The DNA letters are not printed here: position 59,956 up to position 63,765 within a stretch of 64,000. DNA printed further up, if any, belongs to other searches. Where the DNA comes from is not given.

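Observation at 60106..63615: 1169-aa NfnB(GltD)-like + NfnA(PyrK)-like fusion with novel N-terminal domain, immediately downstream of the nitrite/sulfite reductase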

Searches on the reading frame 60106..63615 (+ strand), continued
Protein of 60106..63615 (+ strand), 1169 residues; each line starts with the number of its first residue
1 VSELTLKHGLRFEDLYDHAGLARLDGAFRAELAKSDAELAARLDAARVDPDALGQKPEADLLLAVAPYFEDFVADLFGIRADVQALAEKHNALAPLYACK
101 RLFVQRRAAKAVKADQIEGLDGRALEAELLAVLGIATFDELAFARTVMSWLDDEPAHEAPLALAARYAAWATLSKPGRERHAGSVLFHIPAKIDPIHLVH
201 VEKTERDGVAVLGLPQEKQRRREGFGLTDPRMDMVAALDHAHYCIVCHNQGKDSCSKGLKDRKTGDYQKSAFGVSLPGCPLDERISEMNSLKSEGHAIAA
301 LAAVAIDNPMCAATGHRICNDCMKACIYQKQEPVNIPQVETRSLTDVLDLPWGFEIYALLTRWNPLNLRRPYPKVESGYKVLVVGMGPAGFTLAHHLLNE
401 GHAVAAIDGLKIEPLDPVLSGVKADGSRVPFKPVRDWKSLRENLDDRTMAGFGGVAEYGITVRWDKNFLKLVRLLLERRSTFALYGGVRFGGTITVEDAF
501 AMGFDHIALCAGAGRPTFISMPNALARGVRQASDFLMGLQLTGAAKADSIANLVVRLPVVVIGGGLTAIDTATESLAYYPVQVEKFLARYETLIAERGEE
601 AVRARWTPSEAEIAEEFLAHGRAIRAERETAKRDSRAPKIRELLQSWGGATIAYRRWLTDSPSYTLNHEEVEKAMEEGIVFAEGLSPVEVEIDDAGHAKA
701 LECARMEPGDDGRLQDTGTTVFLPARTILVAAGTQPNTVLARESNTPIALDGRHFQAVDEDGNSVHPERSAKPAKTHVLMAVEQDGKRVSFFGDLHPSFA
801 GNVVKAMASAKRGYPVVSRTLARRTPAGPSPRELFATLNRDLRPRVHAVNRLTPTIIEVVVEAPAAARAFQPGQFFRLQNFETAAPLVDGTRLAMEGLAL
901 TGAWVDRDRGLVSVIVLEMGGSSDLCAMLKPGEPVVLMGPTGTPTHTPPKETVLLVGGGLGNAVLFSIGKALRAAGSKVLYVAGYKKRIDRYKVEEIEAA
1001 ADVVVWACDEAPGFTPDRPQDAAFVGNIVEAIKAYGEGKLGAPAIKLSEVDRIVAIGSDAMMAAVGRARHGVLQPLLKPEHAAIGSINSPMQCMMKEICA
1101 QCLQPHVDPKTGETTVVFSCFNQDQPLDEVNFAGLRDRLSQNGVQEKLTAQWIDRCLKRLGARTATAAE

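Call 79: search_protein_families(library=ncbifam, proteins=[L079:3410-5218:+, L073:4259-6058:+, L062:4008-6119:+, L034:8522-10180:-, L008:4186-6450:+], max_evalue=1e-20)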
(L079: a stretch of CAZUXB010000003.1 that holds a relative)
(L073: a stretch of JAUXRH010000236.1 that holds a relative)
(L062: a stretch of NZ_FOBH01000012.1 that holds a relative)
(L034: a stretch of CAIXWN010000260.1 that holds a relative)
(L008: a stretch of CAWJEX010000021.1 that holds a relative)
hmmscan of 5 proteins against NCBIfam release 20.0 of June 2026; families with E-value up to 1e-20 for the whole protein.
L079:3410-5218:+ (602 aa): 6 families
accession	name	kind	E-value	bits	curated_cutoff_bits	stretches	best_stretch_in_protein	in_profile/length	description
NF010029.0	PRK13504.1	equivalog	5.4e-202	672.1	457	1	6-589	13-566/575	NADPH-dependent assimilatory sulfite reductase hemoprotein subunit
TIGR02042.1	sir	equivalog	8.1e-165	549.2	731.5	1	5-589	7-576/581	sulfite reductase, ferredoxin dependent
TIGR02041.1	CysI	equivalog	2e-156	521.6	756.55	2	225-584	182-540/541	assimilatory sulfite reductase (NADPH) hemoprotein subunit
NF007125.0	PRK09566.1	equivalog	3.5e-44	151.1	594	1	235-561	179-501/513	ferredoxin--nitrite reductase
NF007126.0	PRK09567.1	equivalog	2.1e-43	148.4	523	1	237-591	227-587/595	NirA family protein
TIGR02435.1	CobG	equivalog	4.3e-29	101.7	234.8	0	237-523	127-384/388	precorrin-3B synthase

L073:4259-6058:+ (599 aa): 7 families
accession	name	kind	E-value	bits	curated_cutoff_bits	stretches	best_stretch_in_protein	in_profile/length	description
NF007125.0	PRK09566.1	equivalog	2.2e-68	231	594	1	70-292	65-292/513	ferredoxin--nitrite reductase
NF007126.0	PRK09567.1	equivalog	2.2e-64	217.7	523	2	69-288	115-338/595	NirA family protein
NF010029.0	PRK13504.1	equivalog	5e-46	157.2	457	0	179-288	213-329/575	NADPH-dependent assimilatory sulfite reductase hemoprotein subunit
TIGR02435.1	CobG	equivalog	4.3e-39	134.6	234.8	1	70-495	17-385/388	precorrin-3B synthase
TIGR02041.1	CysI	equivalog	6.3e-35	120.6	756.55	0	384-559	366-539/541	assimilatory sulfite reductase (NADPH) hemoprotein subunit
TIGR02042.1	sir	equivalog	1.8e-34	118.8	731.5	0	179-289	221-338/581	sulfite reductase, ferredoxin dependent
TIGR02374.1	nitri_red_nirB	equivalog_domain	6.2e-24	84.4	578.35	0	367-570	568-764/794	nitrite reductase large subunit NirB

L062:4008-6119:+ (703 aa): 8 families
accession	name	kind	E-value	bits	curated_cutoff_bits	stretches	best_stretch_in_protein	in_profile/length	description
NF007125.0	PRK09566.1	equivalog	4.8e-67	226.5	594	1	48-465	58-478/513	ferredoxin--nitrite reductase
NF007126.0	PRK09567.1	equivalog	8.8e-66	222.3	523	1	56-519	117-589/595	NirA family protein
NF010029.0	PRK13504.1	equivalog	1.4e-50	172.2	457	1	165-510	213-563/575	NADPH-dependent assimilatory sulfite reductase hemoprotein subunit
TIGR02435.1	CobG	equivalog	1.9e-42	145.6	234.8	1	56-442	18-384/388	precorrin-3B synthase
TIGR02041.1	CysI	equivalog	8.9e-36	123.4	756.55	1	166-509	193-539/541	assimilatory sulfite reductase (NADPH) hemoprotein subunit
TIGR02042.1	sir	equivalog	1.2e-31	109.4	731.5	1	164-517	220-578/581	sulfite reductase, ferredoxin dependent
TIGR02374.1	nitri_red_nirB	equivalog_domain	1.6e-29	102.9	578.35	0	52-255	556-749/794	nitrite reductase large subunit NirB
TIGR02912.1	sulfite_red_C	equivalog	1.7e-23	83.2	324.1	0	51-197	16-163/314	sulfite reductase subunit C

L034:8522-10180:- (552 aa): 6 families
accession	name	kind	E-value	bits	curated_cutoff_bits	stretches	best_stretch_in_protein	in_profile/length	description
NF007126.0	PRK09567.1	equivalog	7.6e-66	222.5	523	2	50-272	115-341/595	NirA family protein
NF007125.0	PRK09566.1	equivalog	5e-61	206.7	594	1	51-273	65-292/513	ferredoxin--nitrite reductase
TIGR02435.1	CobG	equivalog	1.2e-43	149.6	234.8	1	51-476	17-385/388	precorrin-3B synthase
NF010029.0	PRK13504.1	equivalog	5.4e-43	147.2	457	0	355-540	379-563/575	NADPH-dependent assimilatory sulfite reductase hemoprotein subunit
TIGR02042.1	sir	equivalog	4.6e-32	110.9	731.5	0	350-546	382-577/581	sulfite reductase, ferredoxin dependent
TIGR02041.1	CysI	equivalog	2.2e-31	109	756.55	0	367-540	368-540/541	assimilatory sulfite reductase (NADPH) hemoprotein subunit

L008:4186-6450:+ (754 aa): 8 families
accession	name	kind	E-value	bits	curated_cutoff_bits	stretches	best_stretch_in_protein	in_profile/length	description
NF007126.0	PRK09567.1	equivalog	7.7e-61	205.9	523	1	91-575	100-589/595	NirA family protein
NF007125.0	PRK09566.1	equivalog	1.7e-55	188.4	594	1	82-542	38-500/513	ferredoxin--nitrite reductase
NF010029.0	PRK13504.1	equivalog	1.5e-44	152.3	457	1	216-575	213-570/575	NADPH-dependent assimilatory sulfite reductase hemoprotein subunit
TIGR02435.1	CobG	equivalog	1.1e-42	146.5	234.8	1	106-494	18-380/388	precorrin-3B synthase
TIGR02041.1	CysI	equivalog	9.5e-32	110.1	756.55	1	101-565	56-539/541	assimilatory sulfite reductase (NADPH) hemoprotein subunit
TIGR02374.1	nitri_red_nirB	equivalog_domain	2.4e-28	99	578.35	0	110-324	564-763/794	nitrite reductase large subunit NirB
TIGR02042.1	sir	equivalog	5.5e-26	90.8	731.5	1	216-575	221-580/581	sulfite reductase, ferredoxin dependent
TIGR02912.1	sulfite_red_C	equivalog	3.8e-21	75.4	324.1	0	104-247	19-162/314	sulfite reductase subunit C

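Call 81: find_encoding_contigs(protein=P0006, flank=10000, max_places=1)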
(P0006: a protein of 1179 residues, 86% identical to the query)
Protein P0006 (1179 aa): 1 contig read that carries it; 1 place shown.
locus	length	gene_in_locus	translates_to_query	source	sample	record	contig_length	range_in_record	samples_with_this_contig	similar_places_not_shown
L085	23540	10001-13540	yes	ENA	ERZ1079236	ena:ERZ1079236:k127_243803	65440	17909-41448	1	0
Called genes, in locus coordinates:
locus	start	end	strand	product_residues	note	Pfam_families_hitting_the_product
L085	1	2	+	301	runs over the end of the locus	PF00701:DHDPS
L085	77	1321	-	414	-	PF03137:OATP (faint), PF07690:MFS_1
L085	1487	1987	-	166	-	PF13577:SnoaL_4, PF00866:Ring_hydroxyl_B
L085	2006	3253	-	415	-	PF00355:Rieske, PF00848:Ring_hydroxyl_A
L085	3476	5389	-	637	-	PF06808:DctM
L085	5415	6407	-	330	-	PF12974:Phosphonate-bd (weak)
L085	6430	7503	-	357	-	PF02628:COX15-CtaA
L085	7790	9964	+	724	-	PF03460:NIR_SIR_ferr, PF01077:NIR_SIR, PF03460:NIR_SIR_ferr, PF01077:NIR_SIR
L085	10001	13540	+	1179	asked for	PF27156:RP005_N, PF07992:Pyr_redox_2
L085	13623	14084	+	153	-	PF02627:CMD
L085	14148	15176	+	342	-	-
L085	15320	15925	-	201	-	PF00881:Nitroreductase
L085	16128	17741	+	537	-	PF01921:tRNA-synt_1f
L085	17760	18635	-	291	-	PF01063:Aminotran_4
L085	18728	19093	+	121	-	PF06108:DUF952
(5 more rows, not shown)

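Call 82: find_encoding_contigs(protein=P0002, flank=10000, max_places=1)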
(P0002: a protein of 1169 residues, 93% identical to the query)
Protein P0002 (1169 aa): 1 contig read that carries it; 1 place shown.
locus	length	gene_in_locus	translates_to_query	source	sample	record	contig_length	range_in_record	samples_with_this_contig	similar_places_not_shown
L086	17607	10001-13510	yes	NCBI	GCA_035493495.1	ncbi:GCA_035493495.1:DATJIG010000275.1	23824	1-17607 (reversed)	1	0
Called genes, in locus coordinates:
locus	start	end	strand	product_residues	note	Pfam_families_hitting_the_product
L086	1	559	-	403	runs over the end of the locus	PF07690:MFS_1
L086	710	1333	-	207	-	PF10755:DUF2585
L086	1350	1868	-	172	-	PF13577:SnoaL_4, PF00866:Ring_hydroxyl_B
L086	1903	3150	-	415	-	PF00355:Rieske, PF00848:Ring_hydroxyl_A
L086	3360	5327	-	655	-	PF06808:DctM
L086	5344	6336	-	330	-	PF12974:Phosphonate-bd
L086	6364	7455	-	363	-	PF02628:COX15-CtaA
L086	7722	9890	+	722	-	PF03460:NIR_SIR_ferr, PF01077:NIR_SIR, PF03460:NIR_SIR_ferr, PF01077:NIR_SIR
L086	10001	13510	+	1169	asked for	PF27156:RP005_N, PF07992:Pyr_redox_2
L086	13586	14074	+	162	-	PF02627:CMD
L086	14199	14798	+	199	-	PF04011:LemA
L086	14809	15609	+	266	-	-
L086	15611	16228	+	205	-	PF04536:TPM_phosphatase (faint)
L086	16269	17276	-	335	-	PF03401:TctC (weak)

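Call 93: find_related_loci(query=A4, collection=metagenome_contigs, flank=10000)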
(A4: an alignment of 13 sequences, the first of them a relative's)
Query A4 (1170 aa) in metagenome_contigs; peptide patterns used: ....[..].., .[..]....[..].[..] (x = any residue, [..] = any of these).
600 stretches matched a pattern (row limit reached: there are more); 584 encode a relative of the query (tblastn E <= 1e-3); the best 80 are kept; 80 distinct loci.
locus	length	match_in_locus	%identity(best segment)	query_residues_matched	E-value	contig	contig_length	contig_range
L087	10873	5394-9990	81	1-1169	0e+0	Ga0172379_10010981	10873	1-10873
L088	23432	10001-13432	74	3-1168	0e+0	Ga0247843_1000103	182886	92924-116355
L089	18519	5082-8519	63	3-1168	0e+0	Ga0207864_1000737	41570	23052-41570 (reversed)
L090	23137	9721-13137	63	6-1168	0e+0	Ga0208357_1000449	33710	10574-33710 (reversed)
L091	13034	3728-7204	63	3-1168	0e+0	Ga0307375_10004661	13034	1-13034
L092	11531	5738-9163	63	3-1168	0e+0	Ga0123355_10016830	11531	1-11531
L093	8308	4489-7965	63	3-1168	0e+0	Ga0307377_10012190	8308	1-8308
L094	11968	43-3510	61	3-1168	0e+0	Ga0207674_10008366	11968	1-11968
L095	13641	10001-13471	62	3-1169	0e+0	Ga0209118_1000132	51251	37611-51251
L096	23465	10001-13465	62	6-1167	0e+0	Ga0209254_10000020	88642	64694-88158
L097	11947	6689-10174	61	1-1168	0e+0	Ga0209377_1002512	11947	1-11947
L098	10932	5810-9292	61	1-1168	0e+0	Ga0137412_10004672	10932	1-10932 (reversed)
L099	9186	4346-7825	61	1-1168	0e+0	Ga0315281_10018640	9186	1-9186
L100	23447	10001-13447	62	6-1168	0e+0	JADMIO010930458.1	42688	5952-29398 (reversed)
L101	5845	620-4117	61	1-1168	0e+0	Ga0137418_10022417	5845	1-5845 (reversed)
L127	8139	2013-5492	61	3-1169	0e+0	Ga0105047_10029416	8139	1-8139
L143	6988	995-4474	60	3-1169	0e+0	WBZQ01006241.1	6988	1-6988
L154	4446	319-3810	60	3-1169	0e+0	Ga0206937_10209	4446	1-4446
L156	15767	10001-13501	60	1-1169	0e+0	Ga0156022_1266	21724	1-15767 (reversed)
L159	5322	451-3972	59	3-1169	0e+0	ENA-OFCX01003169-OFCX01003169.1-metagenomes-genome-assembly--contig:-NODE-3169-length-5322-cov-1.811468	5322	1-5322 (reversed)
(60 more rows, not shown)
